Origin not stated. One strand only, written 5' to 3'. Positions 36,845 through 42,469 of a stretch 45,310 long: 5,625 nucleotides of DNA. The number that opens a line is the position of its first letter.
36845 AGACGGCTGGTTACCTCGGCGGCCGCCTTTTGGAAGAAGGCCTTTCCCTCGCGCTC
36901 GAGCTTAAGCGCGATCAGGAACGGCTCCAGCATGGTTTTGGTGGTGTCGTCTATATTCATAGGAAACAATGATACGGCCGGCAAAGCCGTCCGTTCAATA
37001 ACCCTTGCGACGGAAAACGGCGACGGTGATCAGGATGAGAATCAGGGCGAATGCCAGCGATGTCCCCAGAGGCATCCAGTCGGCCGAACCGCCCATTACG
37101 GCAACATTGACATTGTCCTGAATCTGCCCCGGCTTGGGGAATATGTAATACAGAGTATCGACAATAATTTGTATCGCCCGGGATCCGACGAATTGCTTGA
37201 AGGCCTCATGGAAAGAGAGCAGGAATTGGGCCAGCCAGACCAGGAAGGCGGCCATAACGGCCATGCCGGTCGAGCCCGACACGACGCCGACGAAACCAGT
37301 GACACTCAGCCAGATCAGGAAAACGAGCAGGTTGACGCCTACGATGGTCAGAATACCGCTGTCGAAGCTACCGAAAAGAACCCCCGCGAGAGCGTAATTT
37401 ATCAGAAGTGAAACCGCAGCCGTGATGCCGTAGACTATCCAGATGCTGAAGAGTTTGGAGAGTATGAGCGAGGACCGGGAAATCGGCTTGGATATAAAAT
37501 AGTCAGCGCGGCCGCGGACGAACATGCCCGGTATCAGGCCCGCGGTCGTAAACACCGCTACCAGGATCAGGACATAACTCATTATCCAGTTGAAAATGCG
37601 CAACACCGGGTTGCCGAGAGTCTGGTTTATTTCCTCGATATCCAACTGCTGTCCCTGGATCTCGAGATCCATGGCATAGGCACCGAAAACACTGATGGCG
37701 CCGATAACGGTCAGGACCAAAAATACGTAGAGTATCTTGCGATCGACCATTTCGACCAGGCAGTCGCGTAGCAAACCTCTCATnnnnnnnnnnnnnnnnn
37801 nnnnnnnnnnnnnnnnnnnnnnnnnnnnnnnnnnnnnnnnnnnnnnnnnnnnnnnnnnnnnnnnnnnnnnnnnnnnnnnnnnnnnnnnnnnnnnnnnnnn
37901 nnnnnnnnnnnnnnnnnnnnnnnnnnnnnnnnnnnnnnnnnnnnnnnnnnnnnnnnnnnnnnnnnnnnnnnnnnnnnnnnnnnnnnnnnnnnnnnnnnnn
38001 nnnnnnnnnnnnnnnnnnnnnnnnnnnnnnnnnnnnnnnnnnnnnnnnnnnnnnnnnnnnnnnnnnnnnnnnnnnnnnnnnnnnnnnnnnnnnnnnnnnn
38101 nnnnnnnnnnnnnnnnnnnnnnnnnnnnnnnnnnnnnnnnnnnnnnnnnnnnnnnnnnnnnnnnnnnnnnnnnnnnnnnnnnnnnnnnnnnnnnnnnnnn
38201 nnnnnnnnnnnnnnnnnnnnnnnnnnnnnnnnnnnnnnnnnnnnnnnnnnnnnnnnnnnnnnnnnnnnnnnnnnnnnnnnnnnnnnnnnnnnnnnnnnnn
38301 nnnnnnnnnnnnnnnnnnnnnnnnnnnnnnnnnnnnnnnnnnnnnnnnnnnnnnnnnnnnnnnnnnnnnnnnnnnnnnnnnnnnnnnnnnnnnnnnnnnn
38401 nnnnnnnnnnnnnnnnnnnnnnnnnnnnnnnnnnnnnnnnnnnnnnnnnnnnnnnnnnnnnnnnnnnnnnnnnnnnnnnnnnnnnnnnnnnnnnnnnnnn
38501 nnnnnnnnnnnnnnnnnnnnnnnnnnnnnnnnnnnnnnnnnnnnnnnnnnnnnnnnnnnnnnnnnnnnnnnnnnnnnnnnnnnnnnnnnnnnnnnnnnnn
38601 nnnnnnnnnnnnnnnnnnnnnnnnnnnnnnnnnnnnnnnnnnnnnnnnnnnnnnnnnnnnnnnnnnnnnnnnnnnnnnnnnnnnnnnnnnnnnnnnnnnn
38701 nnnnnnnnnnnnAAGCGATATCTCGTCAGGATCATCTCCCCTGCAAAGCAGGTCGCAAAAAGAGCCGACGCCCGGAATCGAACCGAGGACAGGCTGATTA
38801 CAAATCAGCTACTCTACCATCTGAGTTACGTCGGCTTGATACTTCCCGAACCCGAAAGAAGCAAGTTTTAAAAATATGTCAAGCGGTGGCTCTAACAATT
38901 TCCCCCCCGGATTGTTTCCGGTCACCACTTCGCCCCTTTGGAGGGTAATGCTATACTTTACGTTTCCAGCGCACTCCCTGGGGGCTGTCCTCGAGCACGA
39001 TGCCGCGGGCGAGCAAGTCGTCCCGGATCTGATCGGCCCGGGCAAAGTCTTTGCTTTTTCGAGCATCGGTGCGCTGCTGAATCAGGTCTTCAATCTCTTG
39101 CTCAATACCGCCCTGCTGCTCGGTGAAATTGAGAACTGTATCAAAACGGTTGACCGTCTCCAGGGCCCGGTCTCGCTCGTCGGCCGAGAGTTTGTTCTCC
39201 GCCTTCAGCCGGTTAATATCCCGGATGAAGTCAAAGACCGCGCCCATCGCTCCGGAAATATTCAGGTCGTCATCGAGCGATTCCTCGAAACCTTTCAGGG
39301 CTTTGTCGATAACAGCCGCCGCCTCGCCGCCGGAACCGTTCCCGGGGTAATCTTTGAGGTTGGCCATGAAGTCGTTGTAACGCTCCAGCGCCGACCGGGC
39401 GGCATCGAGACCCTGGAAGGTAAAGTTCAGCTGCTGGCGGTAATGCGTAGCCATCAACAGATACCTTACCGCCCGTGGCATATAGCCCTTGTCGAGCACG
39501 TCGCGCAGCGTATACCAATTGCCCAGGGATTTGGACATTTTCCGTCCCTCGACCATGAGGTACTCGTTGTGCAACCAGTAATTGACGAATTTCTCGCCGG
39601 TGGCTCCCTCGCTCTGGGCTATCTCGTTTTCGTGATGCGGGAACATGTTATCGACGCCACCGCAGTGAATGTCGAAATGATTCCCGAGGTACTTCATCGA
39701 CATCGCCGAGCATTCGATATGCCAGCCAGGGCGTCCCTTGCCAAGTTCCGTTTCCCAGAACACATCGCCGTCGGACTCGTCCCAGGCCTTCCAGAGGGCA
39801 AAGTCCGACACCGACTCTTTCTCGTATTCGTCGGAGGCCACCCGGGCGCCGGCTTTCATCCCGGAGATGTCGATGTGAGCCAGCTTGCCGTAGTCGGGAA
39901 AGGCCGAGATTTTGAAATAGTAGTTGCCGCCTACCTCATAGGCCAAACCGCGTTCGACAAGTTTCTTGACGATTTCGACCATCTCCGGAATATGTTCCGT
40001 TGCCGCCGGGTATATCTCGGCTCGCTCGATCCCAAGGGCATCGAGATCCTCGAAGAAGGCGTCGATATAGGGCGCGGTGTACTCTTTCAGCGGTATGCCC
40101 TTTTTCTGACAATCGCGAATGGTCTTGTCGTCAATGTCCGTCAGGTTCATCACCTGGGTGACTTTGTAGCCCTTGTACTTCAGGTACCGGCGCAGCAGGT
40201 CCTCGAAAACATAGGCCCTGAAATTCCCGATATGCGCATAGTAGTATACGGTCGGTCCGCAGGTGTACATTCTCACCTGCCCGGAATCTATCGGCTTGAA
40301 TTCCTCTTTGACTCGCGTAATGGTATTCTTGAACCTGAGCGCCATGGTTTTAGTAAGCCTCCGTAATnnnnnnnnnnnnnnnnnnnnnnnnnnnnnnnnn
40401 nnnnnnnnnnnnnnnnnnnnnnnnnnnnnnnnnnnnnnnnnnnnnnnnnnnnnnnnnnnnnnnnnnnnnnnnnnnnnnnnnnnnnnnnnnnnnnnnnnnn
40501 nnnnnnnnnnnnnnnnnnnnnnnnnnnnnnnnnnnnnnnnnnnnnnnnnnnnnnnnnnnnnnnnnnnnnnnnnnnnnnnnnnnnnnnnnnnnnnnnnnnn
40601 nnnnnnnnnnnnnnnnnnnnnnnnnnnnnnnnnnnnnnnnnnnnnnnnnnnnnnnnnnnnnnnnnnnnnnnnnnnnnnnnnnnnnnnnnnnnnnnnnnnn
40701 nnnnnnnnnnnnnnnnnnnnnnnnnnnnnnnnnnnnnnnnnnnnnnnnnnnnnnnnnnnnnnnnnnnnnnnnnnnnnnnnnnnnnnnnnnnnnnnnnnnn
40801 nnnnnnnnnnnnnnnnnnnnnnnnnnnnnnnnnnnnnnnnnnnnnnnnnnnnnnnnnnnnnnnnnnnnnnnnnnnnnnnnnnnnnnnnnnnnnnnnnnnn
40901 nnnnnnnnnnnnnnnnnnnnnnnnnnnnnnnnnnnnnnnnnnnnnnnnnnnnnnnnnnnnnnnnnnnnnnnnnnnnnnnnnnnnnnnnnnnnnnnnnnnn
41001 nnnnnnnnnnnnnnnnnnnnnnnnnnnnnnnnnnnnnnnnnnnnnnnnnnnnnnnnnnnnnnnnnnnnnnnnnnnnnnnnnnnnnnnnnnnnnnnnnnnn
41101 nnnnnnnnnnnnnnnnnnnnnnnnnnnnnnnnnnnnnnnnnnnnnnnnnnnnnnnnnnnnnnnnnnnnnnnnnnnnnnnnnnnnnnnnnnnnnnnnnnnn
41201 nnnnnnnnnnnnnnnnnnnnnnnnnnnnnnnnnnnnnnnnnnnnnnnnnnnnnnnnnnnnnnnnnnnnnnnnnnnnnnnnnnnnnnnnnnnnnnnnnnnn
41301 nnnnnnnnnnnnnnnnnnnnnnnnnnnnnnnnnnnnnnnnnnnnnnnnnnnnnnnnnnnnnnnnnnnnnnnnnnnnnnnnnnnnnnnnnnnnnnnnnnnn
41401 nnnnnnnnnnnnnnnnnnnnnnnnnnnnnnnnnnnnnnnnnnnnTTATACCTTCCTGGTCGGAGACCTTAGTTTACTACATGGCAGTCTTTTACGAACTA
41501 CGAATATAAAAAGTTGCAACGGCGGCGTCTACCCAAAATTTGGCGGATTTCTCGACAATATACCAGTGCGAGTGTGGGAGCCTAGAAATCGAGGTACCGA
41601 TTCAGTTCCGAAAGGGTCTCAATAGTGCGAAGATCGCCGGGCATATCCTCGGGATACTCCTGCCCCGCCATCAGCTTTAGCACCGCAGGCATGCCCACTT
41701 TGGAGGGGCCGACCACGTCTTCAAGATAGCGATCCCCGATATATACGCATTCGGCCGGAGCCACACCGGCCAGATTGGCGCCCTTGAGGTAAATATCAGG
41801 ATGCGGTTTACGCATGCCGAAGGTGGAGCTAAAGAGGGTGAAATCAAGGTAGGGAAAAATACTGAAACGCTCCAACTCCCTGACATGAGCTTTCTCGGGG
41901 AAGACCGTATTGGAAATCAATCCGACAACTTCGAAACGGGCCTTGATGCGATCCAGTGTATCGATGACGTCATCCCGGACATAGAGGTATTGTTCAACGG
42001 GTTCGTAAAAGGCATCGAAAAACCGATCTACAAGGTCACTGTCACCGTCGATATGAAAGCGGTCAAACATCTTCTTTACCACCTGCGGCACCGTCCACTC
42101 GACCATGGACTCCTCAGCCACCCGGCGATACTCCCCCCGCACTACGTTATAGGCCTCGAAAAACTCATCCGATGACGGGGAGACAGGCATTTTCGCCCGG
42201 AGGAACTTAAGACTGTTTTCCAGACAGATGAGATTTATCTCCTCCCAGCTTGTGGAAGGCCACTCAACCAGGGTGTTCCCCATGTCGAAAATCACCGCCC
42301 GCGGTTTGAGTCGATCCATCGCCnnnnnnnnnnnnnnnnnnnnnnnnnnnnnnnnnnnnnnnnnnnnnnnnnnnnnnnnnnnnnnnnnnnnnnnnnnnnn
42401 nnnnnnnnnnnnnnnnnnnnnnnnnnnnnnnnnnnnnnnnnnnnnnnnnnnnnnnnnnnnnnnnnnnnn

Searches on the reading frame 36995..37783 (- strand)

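Call 10: search_protein_families(library=pfam, proteins=[window:36995-37783:-], max_evalue=0.001)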
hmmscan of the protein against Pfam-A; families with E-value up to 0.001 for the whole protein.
window:36995-37783:- (262 aa): 1 family
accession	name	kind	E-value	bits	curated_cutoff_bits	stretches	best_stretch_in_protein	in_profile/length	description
PF12679.13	ABC2_membrane_2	-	2e-05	24.5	27.2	1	14-260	10-281/283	ABC-2 family transporter protein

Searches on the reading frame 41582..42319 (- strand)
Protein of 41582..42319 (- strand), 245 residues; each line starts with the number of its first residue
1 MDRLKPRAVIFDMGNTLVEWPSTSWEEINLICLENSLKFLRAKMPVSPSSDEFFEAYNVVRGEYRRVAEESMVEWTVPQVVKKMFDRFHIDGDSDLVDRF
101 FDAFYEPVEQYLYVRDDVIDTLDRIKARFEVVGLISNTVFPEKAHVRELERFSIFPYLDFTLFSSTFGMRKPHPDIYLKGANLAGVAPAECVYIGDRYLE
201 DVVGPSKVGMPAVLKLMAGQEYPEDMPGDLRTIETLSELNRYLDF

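Call 65: search_protein_families(library=pfam, proteins=[window:41582-42319:-], max_evalue=0.00001)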
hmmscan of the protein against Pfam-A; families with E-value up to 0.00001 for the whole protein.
window:41582-42319:- (245 aa): 3 families
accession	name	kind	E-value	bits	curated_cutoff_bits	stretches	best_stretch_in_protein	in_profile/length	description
PF00702.32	Hydrolase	-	1.5e-16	61.8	26.4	1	7-202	2-184/191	haloacid dehalogenase-like hydrolase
PF13419.12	HAD_2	-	4.1e-15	56.8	23.8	1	9-213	1-176/178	Haloacid dehalogenase-like hydrolase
PF13242.12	Hydrolase_like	-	1e-07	32.2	22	1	169-214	2-47/75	HAD-hyrolase-like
